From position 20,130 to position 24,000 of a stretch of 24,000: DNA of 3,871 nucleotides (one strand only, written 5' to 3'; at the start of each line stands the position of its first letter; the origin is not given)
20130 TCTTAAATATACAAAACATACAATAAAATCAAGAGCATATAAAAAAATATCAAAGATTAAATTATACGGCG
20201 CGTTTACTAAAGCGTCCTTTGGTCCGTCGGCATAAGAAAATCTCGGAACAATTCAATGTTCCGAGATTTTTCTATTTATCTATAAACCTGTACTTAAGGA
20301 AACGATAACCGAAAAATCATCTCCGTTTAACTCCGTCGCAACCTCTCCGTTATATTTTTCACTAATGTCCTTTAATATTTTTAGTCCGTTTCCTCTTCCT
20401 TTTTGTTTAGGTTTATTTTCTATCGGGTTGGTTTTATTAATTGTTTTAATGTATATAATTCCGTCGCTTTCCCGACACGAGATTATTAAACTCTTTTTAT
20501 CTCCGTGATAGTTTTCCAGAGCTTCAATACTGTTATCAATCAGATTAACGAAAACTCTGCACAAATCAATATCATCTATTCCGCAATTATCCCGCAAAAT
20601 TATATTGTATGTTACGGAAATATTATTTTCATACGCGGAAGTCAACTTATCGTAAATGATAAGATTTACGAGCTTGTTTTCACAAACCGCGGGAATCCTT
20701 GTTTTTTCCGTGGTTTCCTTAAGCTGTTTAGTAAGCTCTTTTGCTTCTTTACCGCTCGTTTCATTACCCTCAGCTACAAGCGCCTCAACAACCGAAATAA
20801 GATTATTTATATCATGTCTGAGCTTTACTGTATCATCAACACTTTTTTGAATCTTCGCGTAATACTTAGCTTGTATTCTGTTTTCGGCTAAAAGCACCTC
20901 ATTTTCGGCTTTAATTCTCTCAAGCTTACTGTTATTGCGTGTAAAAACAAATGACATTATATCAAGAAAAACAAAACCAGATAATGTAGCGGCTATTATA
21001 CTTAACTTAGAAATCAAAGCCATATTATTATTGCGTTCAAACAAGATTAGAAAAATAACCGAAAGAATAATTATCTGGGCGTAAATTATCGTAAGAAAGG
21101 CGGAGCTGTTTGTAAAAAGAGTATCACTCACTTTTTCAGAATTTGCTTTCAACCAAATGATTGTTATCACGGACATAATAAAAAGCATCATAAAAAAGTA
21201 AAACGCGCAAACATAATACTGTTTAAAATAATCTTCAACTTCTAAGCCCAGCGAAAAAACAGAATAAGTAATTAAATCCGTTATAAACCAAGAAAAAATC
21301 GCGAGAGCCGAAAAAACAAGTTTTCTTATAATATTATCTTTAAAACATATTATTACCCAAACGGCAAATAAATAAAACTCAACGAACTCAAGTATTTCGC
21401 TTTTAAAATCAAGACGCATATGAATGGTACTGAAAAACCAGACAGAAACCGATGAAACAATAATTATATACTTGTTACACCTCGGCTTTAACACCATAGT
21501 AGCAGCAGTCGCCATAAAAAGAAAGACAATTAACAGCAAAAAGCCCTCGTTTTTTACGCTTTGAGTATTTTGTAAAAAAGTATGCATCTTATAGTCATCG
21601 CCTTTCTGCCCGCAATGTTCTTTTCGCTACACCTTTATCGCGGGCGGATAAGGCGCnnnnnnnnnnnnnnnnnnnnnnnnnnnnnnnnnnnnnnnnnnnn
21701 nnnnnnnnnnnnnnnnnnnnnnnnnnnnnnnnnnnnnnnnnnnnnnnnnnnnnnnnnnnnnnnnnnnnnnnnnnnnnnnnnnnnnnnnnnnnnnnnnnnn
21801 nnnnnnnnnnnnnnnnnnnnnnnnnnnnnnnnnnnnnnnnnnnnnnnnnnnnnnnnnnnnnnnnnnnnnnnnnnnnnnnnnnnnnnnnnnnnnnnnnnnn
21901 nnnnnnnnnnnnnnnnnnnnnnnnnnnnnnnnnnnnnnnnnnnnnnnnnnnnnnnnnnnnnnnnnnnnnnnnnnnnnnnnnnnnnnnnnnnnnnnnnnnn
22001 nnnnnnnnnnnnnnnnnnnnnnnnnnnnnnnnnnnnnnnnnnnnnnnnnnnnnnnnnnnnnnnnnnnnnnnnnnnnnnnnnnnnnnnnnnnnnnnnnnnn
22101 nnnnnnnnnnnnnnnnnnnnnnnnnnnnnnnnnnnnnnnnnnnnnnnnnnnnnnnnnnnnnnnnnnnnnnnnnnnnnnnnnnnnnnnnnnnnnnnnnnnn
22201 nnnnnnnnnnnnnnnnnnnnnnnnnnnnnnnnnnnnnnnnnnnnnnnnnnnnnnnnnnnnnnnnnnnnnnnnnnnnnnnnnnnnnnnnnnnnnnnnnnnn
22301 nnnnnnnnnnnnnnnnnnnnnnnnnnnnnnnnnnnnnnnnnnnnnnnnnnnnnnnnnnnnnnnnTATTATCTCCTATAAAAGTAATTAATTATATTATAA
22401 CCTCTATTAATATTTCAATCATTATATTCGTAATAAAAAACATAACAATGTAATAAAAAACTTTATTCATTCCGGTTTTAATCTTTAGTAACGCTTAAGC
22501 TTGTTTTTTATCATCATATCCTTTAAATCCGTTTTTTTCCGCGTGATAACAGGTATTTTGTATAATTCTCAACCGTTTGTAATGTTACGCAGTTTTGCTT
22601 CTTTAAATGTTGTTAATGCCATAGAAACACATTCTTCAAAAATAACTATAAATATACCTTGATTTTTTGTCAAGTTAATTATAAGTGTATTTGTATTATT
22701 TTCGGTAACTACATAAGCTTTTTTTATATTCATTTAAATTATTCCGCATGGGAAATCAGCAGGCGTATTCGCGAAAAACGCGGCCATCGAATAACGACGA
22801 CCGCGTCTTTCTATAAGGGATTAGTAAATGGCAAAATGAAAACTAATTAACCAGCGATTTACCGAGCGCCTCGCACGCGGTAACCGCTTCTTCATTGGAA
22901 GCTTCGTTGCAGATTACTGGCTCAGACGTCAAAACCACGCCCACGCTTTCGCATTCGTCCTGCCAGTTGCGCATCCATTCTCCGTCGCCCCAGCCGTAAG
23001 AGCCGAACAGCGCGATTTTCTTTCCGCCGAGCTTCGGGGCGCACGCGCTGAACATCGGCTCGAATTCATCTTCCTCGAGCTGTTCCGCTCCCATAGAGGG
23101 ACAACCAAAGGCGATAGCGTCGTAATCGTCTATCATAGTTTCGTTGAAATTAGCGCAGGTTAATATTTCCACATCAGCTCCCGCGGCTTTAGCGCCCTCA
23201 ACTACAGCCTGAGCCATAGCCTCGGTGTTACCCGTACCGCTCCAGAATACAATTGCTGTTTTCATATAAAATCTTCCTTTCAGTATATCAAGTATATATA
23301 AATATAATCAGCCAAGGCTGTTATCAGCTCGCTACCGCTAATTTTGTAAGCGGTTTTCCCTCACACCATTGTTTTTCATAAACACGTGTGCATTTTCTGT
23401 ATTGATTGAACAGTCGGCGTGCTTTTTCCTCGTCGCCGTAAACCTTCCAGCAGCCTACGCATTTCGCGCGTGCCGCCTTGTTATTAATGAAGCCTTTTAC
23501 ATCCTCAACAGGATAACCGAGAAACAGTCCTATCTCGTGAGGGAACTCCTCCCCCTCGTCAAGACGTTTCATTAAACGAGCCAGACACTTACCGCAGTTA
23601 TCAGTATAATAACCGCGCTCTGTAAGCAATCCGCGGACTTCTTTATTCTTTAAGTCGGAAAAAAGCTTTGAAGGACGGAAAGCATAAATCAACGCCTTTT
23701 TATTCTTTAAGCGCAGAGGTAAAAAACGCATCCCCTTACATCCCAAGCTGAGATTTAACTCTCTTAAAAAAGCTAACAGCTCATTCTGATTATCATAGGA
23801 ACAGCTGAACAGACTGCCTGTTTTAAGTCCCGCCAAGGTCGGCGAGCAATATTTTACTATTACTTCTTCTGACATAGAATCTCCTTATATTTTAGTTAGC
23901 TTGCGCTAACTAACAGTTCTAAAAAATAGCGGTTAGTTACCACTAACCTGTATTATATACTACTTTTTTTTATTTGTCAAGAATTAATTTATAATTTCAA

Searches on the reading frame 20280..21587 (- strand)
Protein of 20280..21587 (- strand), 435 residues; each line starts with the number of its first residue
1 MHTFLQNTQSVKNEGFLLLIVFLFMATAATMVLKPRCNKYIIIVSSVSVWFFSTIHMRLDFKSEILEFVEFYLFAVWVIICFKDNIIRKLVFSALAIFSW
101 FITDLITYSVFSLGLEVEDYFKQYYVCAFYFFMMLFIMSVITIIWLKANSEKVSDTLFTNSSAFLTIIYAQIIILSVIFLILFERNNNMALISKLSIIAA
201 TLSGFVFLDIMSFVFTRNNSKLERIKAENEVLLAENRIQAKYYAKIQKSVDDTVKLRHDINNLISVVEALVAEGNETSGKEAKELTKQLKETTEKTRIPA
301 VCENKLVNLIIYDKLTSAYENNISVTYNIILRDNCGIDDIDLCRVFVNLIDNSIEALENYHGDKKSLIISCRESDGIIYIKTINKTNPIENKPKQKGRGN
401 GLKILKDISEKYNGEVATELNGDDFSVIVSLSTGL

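Call 4: search_protein_families(library=pfam, proteins=[window:20280-21587:-])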
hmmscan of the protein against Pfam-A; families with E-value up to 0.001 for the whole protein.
window:20280-21587:- (435 aa): 2 families
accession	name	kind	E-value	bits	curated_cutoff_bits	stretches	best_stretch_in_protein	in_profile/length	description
PF14501.12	HATPase_c_5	-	1.3e-13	51.1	22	1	338-430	2-100/102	GHKL domain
PF02518.31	HATPase_c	-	0.00011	23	26.4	1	338-418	2-93/111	Histidine kinase-, DNA gyrase B-, and HSP90-like ATPase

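Call 70: search_protein_families(library=ncbifam, proteins=[window:20280-21587:-], max_evalue=0.001)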
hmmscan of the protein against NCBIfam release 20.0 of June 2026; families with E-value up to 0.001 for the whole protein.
window:20280-21587:- (435 aa): 1 family
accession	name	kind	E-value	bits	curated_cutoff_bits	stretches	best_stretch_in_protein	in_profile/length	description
NF033091.0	HK_VanS_ACDEFG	equivalog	0.00086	18.5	400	0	335-391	183-235/293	vancomycin resistance histidine kinase VanS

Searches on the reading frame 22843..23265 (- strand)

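Call 5: search_protein_families(library=pfam, proteins=[window:22843-23265:-])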
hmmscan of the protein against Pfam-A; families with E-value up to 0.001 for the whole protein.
window:22843-23265:- (140 aa): 2 families
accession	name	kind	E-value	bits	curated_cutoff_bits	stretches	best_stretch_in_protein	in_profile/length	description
PF00258.30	Flavodoxin_1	-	3.1e-17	63.5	25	1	5-130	1-139/143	Flavodoxin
PF12641.12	Flavodoxin_3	-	2.9e-05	24.4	27.5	1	4-96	1-84/160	Flavodoxin domain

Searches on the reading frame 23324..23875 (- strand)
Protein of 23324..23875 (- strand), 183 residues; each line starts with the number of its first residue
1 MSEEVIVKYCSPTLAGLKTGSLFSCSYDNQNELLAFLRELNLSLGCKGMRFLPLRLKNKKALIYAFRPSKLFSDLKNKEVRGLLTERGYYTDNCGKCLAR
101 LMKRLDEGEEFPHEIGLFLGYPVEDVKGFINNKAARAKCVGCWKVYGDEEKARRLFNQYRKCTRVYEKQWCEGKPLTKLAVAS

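Call 5: search_protein_families(library=pfam, proteins=[window:23324-23875:-])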
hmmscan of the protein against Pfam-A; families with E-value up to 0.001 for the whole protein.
window:23324-23875:- (183 aa): 1 family
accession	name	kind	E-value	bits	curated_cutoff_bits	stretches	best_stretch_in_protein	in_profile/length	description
PF12672.12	DUF3793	-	4.9e-56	189.7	25.1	1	6-179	1-166/167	Protein of unknown function (DUF3793)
